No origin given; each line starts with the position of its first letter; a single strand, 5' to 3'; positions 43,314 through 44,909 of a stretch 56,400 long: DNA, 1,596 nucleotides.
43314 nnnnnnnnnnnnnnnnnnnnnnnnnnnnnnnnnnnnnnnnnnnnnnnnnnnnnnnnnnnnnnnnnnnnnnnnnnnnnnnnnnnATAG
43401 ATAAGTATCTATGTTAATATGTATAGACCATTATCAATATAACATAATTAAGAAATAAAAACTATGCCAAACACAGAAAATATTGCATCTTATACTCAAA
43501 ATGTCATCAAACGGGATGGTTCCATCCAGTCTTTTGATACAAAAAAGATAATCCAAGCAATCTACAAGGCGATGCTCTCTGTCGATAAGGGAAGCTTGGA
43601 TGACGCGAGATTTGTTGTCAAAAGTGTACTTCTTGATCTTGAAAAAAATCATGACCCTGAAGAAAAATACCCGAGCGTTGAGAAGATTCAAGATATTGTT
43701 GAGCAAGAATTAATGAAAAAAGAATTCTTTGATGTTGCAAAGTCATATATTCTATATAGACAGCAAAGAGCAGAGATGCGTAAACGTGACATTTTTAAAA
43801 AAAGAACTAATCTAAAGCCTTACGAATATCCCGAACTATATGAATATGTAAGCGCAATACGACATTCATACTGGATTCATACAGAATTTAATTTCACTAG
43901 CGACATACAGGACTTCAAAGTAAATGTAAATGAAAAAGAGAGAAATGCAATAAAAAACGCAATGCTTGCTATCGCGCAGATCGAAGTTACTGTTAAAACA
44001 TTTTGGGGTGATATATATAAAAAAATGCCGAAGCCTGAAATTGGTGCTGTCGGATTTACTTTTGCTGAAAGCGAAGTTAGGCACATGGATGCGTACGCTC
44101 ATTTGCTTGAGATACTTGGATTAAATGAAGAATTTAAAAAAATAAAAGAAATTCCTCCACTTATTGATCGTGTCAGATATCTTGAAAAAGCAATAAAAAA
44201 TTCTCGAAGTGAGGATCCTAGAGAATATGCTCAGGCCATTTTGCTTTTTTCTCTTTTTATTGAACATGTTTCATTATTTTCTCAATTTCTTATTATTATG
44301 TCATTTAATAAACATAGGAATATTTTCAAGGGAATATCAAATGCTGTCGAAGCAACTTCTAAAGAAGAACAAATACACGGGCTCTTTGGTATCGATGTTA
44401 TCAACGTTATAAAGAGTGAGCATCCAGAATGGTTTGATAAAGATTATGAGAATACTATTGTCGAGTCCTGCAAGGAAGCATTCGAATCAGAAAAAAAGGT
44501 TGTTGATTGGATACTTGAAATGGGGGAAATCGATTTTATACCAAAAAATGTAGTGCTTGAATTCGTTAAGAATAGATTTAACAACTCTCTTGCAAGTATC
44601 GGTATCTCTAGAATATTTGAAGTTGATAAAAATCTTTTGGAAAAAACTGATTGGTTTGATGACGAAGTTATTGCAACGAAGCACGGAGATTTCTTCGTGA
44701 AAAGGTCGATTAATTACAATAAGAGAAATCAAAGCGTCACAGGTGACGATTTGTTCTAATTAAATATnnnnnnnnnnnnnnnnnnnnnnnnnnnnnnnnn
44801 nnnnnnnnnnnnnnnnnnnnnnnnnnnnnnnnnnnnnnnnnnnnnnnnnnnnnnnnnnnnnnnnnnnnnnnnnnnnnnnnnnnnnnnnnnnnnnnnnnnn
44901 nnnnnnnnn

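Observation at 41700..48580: AT-rich genomic island downstream of tRNA-Ser carrying nirK, arsR, nrdBA, a PNPOx-like gene and a recombinase remnant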

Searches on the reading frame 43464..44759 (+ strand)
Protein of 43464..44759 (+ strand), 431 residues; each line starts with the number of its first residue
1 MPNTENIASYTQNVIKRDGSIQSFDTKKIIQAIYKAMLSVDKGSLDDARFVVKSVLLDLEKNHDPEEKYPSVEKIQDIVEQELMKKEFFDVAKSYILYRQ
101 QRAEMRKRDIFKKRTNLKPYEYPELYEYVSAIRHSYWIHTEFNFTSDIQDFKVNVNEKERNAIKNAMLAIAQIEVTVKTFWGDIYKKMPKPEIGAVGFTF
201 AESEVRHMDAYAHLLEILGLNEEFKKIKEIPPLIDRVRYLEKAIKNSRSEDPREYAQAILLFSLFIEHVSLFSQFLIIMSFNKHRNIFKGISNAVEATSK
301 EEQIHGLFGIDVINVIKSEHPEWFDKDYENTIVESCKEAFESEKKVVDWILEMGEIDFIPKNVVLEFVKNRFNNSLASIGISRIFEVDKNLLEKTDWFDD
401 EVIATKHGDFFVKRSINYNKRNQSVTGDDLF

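Call 6: search_protein_families(library=pfam, proteins=[window:43464-44759:+], max_evalue=0.01)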
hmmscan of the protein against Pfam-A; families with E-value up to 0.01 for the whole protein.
window:43464-44759:+ (431 aa): 2 families
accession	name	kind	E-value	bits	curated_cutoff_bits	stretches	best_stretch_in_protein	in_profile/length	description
PF00268.27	Ribonuc_red_sm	-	8.6e-58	196.4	33.6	1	114-389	1-279/281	Ribonucleotide reductase, small chain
PF03477.21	ATP-cone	-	1.3e-23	83.7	25.8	1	13-103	2-87/88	ATP cone domain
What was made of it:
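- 43464..44759 (+): nrdB: class Id radical-generating subunit with an N-terminal ATP-cone. Pfam ATP-cone plus Ribonuc_red_sm (call 6).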

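Call 7: search_protein_families(library=ncbifam, proteins=[window:43464-44759:+], max_evalue=0.01)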
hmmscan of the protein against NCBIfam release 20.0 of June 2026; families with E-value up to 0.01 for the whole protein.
window:43464-44759:+ (431 aa): 14 families
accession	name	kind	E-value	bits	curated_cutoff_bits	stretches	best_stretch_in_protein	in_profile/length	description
NF007186.0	PRK09614.1-5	equivalog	1.5e-43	149.1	237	1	109-431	6-322/328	ribonucleotide-diphosphate reductase subunit beta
NF007184.0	PRK09614.1-3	equivalog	2.1e-26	93.1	310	1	93-430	7-346/346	ribonucleotide-diphosphate reductase subunit beta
NF009398.0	PRK12759.1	equivalog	1.3e-23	83.7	649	1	116-420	99-397/410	bifunctional gluaredoxin/ribonucleoside-diphosphate reductase subunit beta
NF005010.0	PRK06406.1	subfamily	7.2e-22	77.4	1125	1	11-108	4-101/771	vitamin B12-dependent ribonucleotide reductase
NF005550.0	PRK07209.1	equivalog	2.4e-21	76.1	309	1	84-420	29-376/383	ribonucleotide-diphosphate reductase subunit beta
NF006126.0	PRK08270.1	equivalog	4.3e-20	71.5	548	1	12-109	3-95/684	ribonucleoside triphosphate reductase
NF009028.0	PRK12364.1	equivalog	1.4e-18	66.3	1377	1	13-178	2-162/842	ribonucleoside-diphosphate reductase subunit alpha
NF006207.0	PRK08332.1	equivalog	2.4e-18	64.8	2400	1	12-110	4-102/1684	vitamin B12-dependent ribonucleotide reductase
NF005497.0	PRK07111.1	equivalog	1.2e-16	60.2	764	1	12-108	3-97/746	anaerobic ribonucleoside triphosphate reductase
NF005544.0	PRK07207.1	equivalog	1.5e-14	52.8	965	1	10-113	32-141/965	ribonucleoside-diphosphate reductase subunit alpha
NF006732.0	PRK09263.1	equivalog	3.5e-13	48.8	657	1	12-109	3-95/712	anaerobic ribonucleoside-triphosphate reductase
NF009029.0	PRK12365.1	equivalog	1.7e-12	46.2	1350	1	11-116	117-228/1046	ribonucleoside-diphosphate reductase subunit alpha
NF006198.0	PRK08326.1-1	subfamily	1.6e-07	30.9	274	1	136-322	38-230/308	R2-like ligand-binding oxidase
NF006200.0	PRK08326.1-3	equivalog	7e-06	25.5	194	1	108-326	15-237/321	R2-like ligand-binding oxidase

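Call 31: search_solved_structures(query=window:43464-44759:+, max_evalue=1e-10, show_alignments=2)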
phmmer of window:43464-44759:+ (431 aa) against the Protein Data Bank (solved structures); distinct sequences matched with E-value up to 1e-10: 14.
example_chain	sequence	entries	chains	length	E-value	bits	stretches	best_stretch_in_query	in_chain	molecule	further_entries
5olk_A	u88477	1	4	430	1.1e-183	614.3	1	12-431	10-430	Ribonucleoside-diphosphate reductase, beta subunit 1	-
6sf4_A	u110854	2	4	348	3.6e-161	540.2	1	105-431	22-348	Ribonucleoside-diphosphate reductase, beta subunit 1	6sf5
8dq3_A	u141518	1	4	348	1.1e-113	383.9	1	106-431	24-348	Ribonucleoside-diphosphate reductase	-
8dq4_A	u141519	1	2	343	7.6e-95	321.8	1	109-431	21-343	Ribonucleoside-diphosphate reductase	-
6cwo_A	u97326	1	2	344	1.1e-94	321.2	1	109-431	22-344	Ribonucleotide reductase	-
8dq5_A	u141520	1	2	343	9.1e-94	318.2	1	109-431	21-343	Ribonucleoside-diphosphate reductase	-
6cwq_A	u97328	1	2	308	4.6e-88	299.5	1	109-413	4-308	Ribonucleotide reductase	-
6cwp_A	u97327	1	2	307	2e-86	294.1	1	109-405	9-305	Ribonucleotide reductase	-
9dws_A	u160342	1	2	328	7.6e-23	84.7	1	116-421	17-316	ribonucleoside-diphosphate reductase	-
2ani_A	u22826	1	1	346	3.6e-17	66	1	116-419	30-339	Ribonucleoside-diphosphate reductase beta subunit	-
1syy_A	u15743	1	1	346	1.4e-16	64.1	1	116-419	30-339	Ribonucleoside-diphosphate reductase beta chain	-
4d8f_A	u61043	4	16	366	1.7e-16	63.8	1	116-419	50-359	Ribonucleoside-diphosphate reductase subunit beta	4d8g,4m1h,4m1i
6y2n_A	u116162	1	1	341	2e-15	60.3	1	116-419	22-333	Ribonucleoside-diphosphate reductase subunit beta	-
8p23_A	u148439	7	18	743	1e-12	51.3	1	9-118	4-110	Anaerobic ribonucleoside-triphosphate reductase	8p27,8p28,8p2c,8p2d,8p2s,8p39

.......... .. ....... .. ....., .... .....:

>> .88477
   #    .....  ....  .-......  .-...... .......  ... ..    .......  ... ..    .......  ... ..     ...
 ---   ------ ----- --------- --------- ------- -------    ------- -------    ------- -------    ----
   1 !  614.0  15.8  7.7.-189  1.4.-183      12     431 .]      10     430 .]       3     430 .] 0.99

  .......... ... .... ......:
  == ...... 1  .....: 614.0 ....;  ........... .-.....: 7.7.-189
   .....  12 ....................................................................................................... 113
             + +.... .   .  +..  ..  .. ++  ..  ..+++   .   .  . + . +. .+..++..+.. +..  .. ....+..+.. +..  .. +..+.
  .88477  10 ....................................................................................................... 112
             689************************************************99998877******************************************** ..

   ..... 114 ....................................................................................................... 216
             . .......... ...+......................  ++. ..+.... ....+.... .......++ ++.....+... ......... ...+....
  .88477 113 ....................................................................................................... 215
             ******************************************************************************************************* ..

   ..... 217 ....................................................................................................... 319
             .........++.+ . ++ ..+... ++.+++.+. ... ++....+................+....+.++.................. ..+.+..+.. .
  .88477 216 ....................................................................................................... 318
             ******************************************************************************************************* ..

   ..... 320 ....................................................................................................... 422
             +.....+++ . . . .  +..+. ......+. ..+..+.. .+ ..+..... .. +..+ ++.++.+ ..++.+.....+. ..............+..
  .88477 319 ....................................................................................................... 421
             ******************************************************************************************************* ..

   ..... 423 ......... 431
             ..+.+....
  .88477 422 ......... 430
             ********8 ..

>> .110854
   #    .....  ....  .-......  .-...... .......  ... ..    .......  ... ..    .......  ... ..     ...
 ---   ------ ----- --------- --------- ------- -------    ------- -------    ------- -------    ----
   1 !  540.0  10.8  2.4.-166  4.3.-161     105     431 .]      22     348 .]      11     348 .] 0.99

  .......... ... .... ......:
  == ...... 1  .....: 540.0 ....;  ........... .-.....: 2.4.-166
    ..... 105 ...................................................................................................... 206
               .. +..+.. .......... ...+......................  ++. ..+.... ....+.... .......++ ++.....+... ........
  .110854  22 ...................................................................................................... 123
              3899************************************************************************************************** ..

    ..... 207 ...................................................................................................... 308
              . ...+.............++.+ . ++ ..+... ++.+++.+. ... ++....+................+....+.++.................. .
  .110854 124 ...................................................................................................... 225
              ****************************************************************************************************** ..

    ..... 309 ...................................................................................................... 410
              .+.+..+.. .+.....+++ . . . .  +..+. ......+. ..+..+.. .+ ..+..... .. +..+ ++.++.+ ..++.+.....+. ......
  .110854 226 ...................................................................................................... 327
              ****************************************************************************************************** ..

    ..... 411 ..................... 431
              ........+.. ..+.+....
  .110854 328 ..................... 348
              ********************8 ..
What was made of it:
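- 43464..44759 (+): The helix-1 Glu, Lys, Trp, Tyr and Thr that characterise class Id are conserved in the alignment (call 31).
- On Class Id ribonucleotide reductase (NrdAi/NrdBi): These residues are identical in the alignment to 5OLK (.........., ESEVRH..DAY, FIEH, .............) (call 31).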
